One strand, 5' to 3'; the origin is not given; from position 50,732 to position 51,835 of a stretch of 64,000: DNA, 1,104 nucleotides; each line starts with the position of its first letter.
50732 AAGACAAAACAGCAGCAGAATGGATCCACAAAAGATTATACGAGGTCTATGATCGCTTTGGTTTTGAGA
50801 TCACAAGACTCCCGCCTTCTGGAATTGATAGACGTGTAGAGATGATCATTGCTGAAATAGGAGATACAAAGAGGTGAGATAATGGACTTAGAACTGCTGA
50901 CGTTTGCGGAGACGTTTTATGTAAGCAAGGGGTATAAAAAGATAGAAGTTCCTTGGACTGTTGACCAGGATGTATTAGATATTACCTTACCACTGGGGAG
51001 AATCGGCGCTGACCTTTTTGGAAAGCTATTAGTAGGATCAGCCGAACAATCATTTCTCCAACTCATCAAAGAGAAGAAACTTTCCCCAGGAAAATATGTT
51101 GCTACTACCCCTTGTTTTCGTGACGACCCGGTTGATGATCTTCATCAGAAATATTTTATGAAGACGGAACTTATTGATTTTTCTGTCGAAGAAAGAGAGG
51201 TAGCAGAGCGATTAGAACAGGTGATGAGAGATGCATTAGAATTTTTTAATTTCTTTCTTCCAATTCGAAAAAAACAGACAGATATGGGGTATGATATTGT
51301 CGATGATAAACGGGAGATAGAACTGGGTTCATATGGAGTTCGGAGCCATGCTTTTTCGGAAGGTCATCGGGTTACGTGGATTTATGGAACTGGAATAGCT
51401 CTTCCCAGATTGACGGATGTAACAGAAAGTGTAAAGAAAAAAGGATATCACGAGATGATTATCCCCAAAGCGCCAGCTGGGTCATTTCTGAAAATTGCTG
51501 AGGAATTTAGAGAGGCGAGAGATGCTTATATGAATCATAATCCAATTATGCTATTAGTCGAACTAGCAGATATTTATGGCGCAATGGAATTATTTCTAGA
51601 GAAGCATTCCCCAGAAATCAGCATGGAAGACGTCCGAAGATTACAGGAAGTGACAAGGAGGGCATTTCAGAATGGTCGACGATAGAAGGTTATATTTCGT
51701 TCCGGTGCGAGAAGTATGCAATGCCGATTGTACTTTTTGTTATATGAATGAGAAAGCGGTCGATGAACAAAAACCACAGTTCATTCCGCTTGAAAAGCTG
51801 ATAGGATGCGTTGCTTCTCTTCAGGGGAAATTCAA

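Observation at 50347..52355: Tightly coupled three-gene cassette (P-loop kinase-like / SerRS-like-MazG fusion / small radical SAM) with divergent TrmB-like regulator: candidate undescribed nucleotide-directed system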

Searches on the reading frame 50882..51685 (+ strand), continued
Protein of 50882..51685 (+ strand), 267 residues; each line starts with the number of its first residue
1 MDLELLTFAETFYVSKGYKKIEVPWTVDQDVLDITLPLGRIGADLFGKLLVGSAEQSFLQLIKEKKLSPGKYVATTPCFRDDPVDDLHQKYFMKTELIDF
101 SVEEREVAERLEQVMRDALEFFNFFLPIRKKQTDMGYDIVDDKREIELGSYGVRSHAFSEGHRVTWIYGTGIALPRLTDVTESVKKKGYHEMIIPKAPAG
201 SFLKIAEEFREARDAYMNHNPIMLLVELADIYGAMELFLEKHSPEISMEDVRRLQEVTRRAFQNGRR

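Call 69: search_protein_families(library=pfam, alignment_id=A5, max_evalue=0.00001)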
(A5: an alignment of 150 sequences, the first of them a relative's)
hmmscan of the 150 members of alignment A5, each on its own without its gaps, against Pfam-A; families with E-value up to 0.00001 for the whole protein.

A. member 1, L001:4198-4617:- (140 aa): 1 family
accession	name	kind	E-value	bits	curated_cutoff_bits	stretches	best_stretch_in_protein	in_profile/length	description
PF09946.14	DUF2178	-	1.4e-10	41.6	22.8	1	11-122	1-104/104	Predicted membrane protein (DUF2178)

B. families by the number of members that match (of 150 scanned): 120 families (the first 25 are shown)
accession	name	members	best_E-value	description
PF04055.27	Radical_SAM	7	5.1e-15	Radical SAM superfamily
PF00293.34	NUDIX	5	9.5e-14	NUDIX domain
PF13521.12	AAA_28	4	2.6e-35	AAA domain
PF00149.33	Metallophos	4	2e-16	Calcineurin-like phosphoesterase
PF22811.2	Zn_ribbon_NrdR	3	3.2e-14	Transcriptional repressor NrdR-like, N-terminal domain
PF12850.12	Metallophos_2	3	1.6e-12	Calcineurin-like phosphoesterase superfamily domain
PF14582.11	Metallophos_3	3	1.1e-10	Metallophosphoesterase, calcineurin superfamily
PF14815.12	NUDIX_4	3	7.8e-08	NUDIX domain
PF07733.18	DNA_pol3_alpha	2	4.1e-95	Bacterial DNA polymerase III alpha NTPase domain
PF17657.6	DNA_pol3_finger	2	8.8e-63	Bacterial DNA polymerase III alpha subunit finger domain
PF01161.25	PBP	2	2.8e-43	Phosphatidylethanolamine-binding protein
PF14579.12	HHH_6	2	5.8e-30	Helix-hairpin-helix motif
PF02390.23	Methyltransf_4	2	3e-29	Putative methyltransferase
PF01904.24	DUF72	2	1.7e-18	Protein of unknown function DUF72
PF00485.24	PRK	2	5.6e-15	Phosphoribulokinase / Uridine kinase family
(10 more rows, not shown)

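Call 71: search_protein_families(library=pfam, alignment_id=A6, max_evalue=0.00001)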
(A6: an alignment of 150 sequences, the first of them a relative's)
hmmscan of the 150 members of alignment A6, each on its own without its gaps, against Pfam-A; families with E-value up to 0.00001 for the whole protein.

A. member 1, L047:7281-8048:+ (256 aa): 1 family
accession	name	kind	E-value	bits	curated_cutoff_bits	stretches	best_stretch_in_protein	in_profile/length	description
PF01501.26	Glyco_transf_8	-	3.1e-21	76.5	24.3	1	5-233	2-251/253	Glycosyl transferase family 8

B. families by the number of members that match (of 150 scanned): 65 families (the first 25 are shown)
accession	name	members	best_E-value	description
PF00303.24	Thymidylat_synt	2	3.4e-92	Thymidylate synthase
PF03721.20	UDPG_MGDP_dh_N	2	6.7e-42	UDP-glucose/GDP-mannose dehydrogenase family, NAD binding domain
PF00984.24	UDPG_MGDP_dh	2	4e-32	UDP-glucose/GDP-mannose dehydrogenase family, central domain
PF14243.11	R2K_3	2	3.3e-31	ATP-grasp domain, R2K clade family 3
PF00186.24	DHFR_1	2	8e-26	Dihydrofolate reductase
PF01351.25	RNase_HII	2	2.3e-25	Ribonuclease HII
PF01981.21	PTH2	2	7.1e-24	Peptidyl-tRNA hydrolase PTH2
PF03720.21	UDPG_MGDP_dh_C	2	8e-24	UDP-glucose/GDP-mannose dehydrogenase family, UDP binding domain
PF00383.29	dCMP_cyt_deam_1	2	4.9e-19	Cytidine and deoxycytidylate deaminase zinc-binding region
PF18299.6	R2K_2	2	3.6e-15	ATP-grasp domain, R2K clade family 2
PF14437.12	MafB19-deam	2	1.1e-12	MafB19-like deaminase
PF00149.33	Metallophos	2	7.6e-12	Calcineurin-like phosphoesterase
PF02867.20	Ribonuc_red_lgC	1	3e-96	Ribonucleotide reductase, barrel domain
PF09334.17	tRNA-synt_1g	1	1.7e-83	tRNA synthetases class I (M)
PF04095.22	NAPRTase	1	5e-61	Nicotinate phosphoribosyltransferase (NAPRTase) family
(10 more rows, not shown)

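Call 77: search_protein_families(library=padloc, alignment_id=A5, max_evalue=0.00001)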
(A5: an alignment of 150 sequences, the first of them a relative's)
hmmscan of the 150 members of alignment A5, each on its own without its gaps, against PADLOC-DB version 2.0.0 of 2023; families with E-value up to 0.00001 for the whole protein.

A. member 1, L001:4198-4617:- (140 aa): 0 families

B. families by the number of members that match (of 150 scanned): 59 families (the first 25 are shown)
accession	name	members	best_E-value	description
PDLC02903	pVip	6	5.3e-14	Viperins not associated with kinases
PDLC02904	pVip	5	1.1e-13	Viperins associated with kinases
PDLC04134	mad2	4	3.1e-12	mads_2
PDLC04899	PDC-S07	4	1.8e-09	-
PDLC04908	PDC-S10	3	1.6e-18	-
PDLC03375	MTase_II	1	5.7e-32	Type II methyltransferase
PDLC03626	REase_MTase_IIG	1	5.8e-26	Type IIG restriction enzyme-methyltransferase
PDLC03675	HEase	1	5.2e-21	homing endonuclease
PDLC03247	MTase_II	1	5.1e-18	Type II methyltransferase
PDLC03676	HEase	1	5.6e-18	homing endonuclease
PDLC00122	GajB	1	1.6e-16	UrvD helicase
PDLC04783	PDC-M72A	1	3.3e-16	-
PDLC03294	MTase_II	1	1.4e-15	Type II methyltransferase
PDLC00107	GajB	1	2.7e-15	UrvD helicase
PDLC00114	GajB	1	5.4e-15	UrvD helicase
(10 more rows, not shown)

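Call 94: find_encoding_contigs(protein=P0001, flank=10000, max_places=1)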
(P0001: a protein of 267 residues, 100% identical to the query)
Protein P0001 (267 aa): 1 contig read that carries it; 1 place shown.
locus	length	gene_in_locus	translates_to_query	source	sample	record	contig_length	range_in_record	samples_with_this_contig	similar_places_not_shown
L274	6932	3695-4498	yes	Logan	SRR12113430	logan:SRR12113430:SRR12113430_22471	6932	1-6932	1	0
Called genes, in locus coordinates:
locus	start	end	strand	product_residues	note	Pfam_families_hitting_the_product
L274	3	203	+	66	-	?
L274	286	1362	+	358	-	PF01137:RTC, PF05189:RTC_insert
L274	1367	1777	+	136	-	-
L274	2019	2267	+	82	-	PF00736:EF1_GNE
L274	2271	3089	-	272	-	-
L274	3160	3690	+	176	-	PF13238:AAA_18 (weak), PF13521:AAA_28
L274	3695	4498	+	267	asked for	-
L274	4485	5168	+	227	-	PF04055:Radical_SAM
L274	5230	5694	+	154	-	PF01161:PBP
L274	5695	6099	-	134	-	PF01641:SelR, PF24046:At4g08330 (faint)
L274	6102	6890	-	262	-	PF03473:MOSC, PF07866:DUF1653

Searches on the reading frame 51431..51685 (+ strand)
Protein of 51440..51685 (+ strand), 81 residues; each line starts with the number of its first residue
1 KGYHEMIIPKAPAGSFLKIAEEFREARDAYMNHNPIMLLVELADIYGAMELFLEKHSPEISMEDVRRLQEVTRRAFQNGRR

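Call 26: search_protein_families(library=pfam, proteins=[window:51440-51685:+], max_evalue=1)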
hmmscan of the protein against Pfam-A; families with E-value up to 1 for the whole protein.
window:51440-51685:+ (81 aa): 0 families

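Call 30: search_solved_structures(query=A3, max_evalue=10, show_alignments=3)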
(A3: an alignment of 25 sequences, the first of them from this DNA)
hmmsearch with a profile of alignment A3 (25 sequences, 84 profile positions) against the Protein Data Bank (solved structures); distinct sequences matched with E-value up to 10: 11.
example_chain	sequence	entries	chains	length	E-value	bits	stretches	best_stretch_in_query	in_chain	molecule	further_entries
1yvw_A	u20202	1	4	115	0.0054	20.1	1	5-70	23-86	Phosphoribosyl-ATP pyrophosphatase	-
1vmg_A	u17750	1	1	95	0.013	18.9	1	3-50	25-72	Hypothetical protein SSO3215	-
2a7w_A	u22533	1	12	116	0.038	17.4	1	4-50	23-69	Phosphoribosyl-ATP pyrophosphatase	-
8fnc_14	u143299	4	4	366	0.086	16.3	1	3-76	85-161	Phytanoyl-CoA dioxygenase family protein | RNA-editing substrate-binding complex protein 14 (RESC14)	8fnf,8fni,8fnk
3brv_B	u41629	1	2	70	0.13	15.6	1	17-40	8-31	NF-kappa-B essential modulator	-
8u7c_A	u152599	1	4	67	0.16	15.4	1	20-41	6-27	Engineered NEMO minimal IKK-binding domain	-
3brt_B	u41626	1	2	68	0.17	15.3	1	17-40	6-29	NF-kappa-B essential modulator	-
3oz6_A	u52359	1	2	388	0.92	13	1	15-46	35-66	Mitogen-activated protein kinase 1, serine/threonine protein kinase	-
3kl4_A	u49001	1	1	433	1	12.8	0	15-41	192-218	Signal recognition 54 kDa protein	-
1qzw_A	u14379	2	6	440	1.1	12.8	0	15-41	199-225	Signal recognition 54 kDa protein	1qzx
4evd_A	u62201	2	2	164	7.5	10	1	3-36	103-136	Neutrophil-activating protein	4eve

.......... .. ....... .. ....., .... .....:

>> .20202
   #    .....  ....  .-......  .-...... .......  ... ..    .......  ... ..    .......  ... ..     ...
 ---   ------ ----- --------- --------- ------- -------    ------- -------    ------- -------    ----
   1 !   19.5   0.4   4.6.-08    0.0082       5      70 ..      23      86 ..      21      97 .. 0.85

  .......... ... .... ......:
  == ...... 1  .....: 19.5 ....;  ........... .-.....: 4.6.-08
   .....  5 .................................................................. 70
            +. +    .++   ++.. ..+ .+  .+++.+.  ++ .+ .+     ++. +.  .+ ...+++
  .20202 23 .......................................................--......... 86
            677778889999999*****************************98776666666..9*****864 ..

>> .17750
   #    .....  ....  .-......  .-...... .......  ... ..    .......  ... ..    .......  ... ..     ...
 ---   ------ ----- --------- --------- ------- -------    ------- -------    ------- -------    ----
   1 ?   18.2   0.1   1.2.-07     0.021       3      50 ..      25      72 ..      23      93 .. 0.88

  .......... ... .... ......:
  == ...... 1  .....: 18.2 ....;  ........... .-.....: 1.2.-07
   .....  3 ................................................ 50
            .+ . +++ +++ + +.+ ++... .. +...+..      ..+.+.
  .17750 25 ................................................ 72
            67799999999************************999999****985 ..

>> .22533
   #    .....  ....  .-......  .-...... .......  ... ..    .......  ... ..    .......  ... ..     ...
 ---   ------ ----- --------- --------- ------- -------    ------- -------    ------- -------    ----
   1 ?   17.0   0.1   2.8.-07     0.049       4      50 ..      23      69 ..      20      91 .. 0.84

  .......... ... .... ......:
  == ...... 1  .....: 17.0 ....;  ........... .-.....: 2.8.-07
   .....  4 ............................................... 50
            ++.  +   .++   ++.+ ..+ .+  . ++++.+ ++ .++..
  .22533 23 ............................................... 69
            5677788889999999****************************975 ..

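Call 31: search_protein_families(library=pfam, alignment_id=A3, max_evalue=1)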
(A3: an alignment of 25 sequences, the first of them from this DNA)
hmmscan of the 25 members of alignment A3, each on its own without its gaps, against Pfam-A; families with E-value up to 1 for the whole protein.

A. member 1, seq(84 aa): 0 families

B. families by the number of members that match (of 25 scanned): 19 families
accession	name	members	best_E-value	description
PF01503.22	PRA-PH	18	0.0002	Phosphoribosyl-ATP pyrophosphohydrolase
PF03819.22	MazG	5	3e-05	MazG nucleotide pyrophosphohydrolase domain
PF14233.11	DUF4335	1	0.00039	Domain of unknown function (DUF4335)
PF06518.16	DUF1104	1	0.0044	Protein of unknown function (DUF1104)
PF20698.3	PIN-TPR-GreABC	1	0.0048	PIN domain associated with the TPR-GreAB-C-PIN system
PF24048.1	LRR_NXF1-5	1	0.0063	NXF1/2/3/5 leucine-rich repeat domain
PF09336.16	Vps4_C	1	0.0087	Vps4 C terminal oligomerisation domain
PF22153.2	SelB_WH1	1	0.018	Elongation factor SelB, first winged-helix domain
PF04684.18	BAF1_ABF1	1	0.035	BAF1 / ABF1 chromatin reorganising factor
PF12918.12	TcdB_N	1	0.044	TcdB toxin N-terminal helical domain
PF07413.16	Herpes_UL37_2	1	0.066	Betaherpesvirus immediate-early glycoprotein UL37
PF18834.6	LPD22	1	0.072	Large polyvalent protein associated domain 22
PF16039.10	DUF4791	1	0.073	Domain of unknown function (DUF4791)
PF16320.10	Ribosomal_L12_N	1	0.082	Ribosomal protein L7/L12 dimerisation domain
PF22879.1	AIPR_N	1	0.12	Abortive infection phage resistance protein N-terminal domain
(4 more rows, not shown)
